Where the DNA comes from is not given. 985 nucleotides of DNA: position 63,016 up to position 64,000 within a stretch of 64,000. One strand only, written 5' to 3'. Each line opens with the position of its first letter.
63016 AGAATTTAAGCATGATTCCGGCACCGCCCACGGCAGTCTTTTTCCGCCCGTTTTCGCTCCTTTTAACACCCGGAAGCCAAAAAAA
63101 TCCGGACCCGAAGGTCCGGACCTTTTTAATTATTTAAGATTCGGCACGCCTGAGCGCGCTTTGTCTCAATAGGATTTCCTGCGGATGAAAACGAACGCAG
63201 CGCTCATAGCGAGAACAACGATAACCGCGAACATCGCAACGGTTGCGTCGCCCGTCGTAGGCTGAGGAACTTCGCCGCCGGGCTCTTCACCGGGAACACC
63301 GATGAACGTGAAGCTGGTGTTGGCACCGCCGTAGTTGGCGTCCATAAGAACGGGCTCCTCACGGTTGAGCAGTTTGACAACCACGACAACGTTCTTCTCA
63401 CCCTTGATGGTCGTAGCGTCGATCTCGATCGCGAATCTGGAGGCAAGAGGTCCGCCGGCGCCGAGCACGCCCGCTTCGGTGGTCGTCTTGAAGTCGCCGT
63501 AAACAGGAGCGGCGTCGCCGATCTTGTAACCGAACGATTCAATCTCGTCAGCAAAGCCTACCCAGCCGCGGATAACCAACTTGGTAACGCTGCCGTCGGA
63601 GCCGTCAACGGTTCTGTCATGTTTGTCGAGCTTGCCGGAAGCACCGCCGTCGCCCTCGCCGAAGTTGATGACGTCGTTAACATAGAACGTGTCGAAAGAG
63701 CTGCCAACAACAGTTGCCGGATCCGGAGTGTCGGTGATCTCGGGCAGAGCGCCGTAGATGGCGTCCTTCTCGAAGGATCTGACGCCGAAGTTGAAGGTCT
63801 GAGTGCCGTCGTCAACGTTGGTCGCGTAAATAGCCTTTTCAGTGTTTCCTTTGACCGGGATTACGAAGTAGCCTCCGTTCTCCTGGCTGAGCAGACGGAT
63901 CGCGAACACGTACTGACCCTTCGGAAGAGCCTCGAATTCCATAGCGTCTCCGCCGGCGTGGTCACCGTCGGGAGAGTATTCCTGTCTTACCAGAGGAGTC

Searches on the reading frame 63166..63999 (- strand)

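Call 7: search_protein_families(library=ncbifam, proteins=[window:63166-63999:-], max_evalue=10)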
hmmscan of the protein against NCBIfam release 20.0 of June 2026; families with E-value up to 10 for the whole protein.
window:63166-63999:- (277 aa): 3 families
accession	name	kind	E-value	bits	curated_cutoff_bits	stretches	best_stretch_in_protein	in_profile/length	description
TIGR01167.1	LPXTG_anchor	domain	0.0083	16.8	15.9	1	247-275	3-31/34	LPXTG cell wall anchor domain-containing protein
TIGR03024.1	arch_PEF_CTERM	domain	0.13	12.6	23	1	254-275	7-25/25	PEF-CTERM sorting domain-containing protein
NF033846.1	Rumino_NPXTG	domain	0.15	12.4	23.5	1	247-275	2-30/30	NPXTG-anchored protein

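Call 8: search_protein_families(library=pfam, proteins=[window:63166-63999:-], max_evalue=10)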
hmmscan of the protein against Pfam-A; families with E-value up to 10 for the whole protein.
window:63166-63999:- (277 aa): 1 family
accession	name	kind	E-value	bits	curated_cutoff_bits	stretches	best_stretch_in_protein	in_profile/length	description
PF14584.11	DUF4446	-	0.38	11.2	27.4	1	29-72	96-139/150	Protein of unknown function (DUF4446)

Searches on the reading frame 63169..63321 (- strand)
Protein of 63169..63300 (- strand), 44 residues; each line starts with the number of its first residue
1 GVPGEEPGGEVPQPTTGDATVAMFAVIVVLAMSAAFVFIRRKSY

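Call 14: search_protein_families(library=ncbifam, proteins=[window:63169-63300:-], max_evalue=10)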
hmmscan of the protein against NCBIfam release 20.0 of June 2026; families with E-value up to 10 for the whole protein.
seq(44 aa): 5 families
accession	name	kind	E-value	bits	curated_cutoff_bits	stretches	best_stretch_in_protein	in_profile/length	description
TIGR01167.1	LPXTG_anchor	domain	0.00039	21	15.9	1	14-42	3-31/34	LPXTG cell wall anchor domain-containing protein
NF033846.1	Rumino_NPXTG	domain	0.0027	17.9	23.5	1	14-42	2-30/30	NPXTG-anchored protein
TIGR03024.1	arch_PEF_CTERM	domain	0.0073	16.5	23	1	20-42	6-25/25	PEF-CTERM sorting domain-containing protein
NF058571.1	GVDTG_CTERM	domain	0.012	15.9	29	1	17-41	19-43/44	GVDTG sorting domain-containing protein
TIGR03656.1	IsdC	equivalog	0.035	13.9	155.85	1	11-43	184-216/219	heme uptake protein IsdC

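Call 46: find_related_loci(query=A5, collection=genome_contigs, flank=10000)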
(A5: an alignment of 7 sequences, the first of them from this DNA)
Query A5 (51 aa) in genome_contigs; peptide patterns used: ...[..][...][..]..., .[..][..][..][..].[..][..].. (x = any residue, [..] = any of these).
403 stretches matched a pattern; 67 encode a relative of the query (tblastn E <= 1e-3); 66 distinct loci.
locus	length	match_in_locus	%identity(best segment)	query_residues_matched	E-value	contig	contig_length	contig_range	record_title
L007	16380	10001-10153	98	1-51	6e-29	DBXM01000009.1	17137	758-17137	MAG TPA_asm: Mageeibacillus sp. UBA1212 UBA1212_contig_53292, whole genome shotgun sequence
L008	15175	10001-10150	67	1-51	3e-16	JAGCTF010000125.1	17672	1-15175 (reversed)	MAG: Clostridia bacterium isolate RGIG10101 Yak_Rumen-1__c1030070, whole genome shotgun sequence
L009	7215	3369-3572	54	1-51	4e-16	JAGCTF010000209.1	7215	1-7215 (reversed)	MAG: Clostridia bacterium isolate RGIG10101 Yak_Rumen-1__c1780081, whole genome shotgun sequence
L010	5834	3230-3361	61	1-51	1e-13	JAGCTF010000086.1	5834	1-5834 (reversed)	MAG: Clostridia bacterium isolate RGIG10101 Yak_Rumen-1__c661280, whole genome shotgun sequence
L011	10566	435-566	59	1-51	3e-13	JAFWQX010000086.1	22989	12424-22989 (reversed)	MAG: Clostridia bacterium isolate RGIG5989 Sheep_Omasum-2__c417607, whole genome shotgun sequence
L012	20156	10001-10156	56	1-51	4e-13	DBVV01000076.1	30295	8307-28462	MAG TPA_asm: Mageeibacillus sp. UBA1255 UBA1255_contig_25193, whole genome shotgun sequence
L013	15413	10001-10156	56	1-51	4e-13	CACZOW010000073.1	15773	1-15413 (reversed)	MAG: uncultured Ruminococcus sp. isolate RUG12823 genome assembly, contig: RUG12823_asm_73, whole genome shotgun sequenc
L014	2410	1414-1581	55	3-51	4e-13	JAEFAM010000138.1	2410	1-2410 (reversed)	MAG: Clostridia bacterium isolate Tb.RUG.494 NODE_212639_length_2410_cov_0.540955, whole genome shotgun sequence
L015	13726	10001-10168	55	3-51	4e-13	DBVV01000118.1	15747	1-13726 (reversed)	MAG TPA_asm: Mageeibacillus sp. UBA1255 UBA1255_contig_102137, whole genome shotgun sequence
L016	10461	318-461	57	1-51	8e-13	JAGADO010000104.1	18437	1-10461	MAG: Clostridia bacterium isolate RGIG8345 Water_buffalos_Rumen.Co__c5178550, whole genome shotgun sequence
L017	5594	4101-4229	58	9-51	2e-12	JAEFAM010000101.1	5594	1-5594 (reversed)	MAG: Clostridia bacterium isolate Tb.RUG.494 NODE_67185_length_5594_cov_1.173953, whole genome shotgun sequence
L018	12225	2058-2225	52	1-51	1e-12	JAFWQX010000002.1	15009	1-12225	MAG: Clostridia bacterium isolate RGIG5989 Sheep_Omasum-2__c5310, whole genome shotgun sequence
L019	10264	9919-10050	57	1-51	1e-11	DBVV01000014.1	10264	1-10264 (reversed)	MAG TPA_asm: Mageeibacillus sp. UBA1255 UBA1255_contig_440346, whole genome shotgun sequence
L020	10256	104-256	49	1-51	1e-11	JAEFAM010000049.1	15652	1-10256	MAG: Clostridia bacterium isolate Tb.RUG.494 NODE_16462_length_15652_cov_1.032593, whole genome shotgun sequence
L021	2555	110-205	78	20-51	2e-11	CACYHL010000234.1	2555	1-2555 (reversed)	MAG: uncultured Bacteroidetes bacterium isolate RUG11942 genome assembly, contig: RUG11942_asm_234, whole genome shotgun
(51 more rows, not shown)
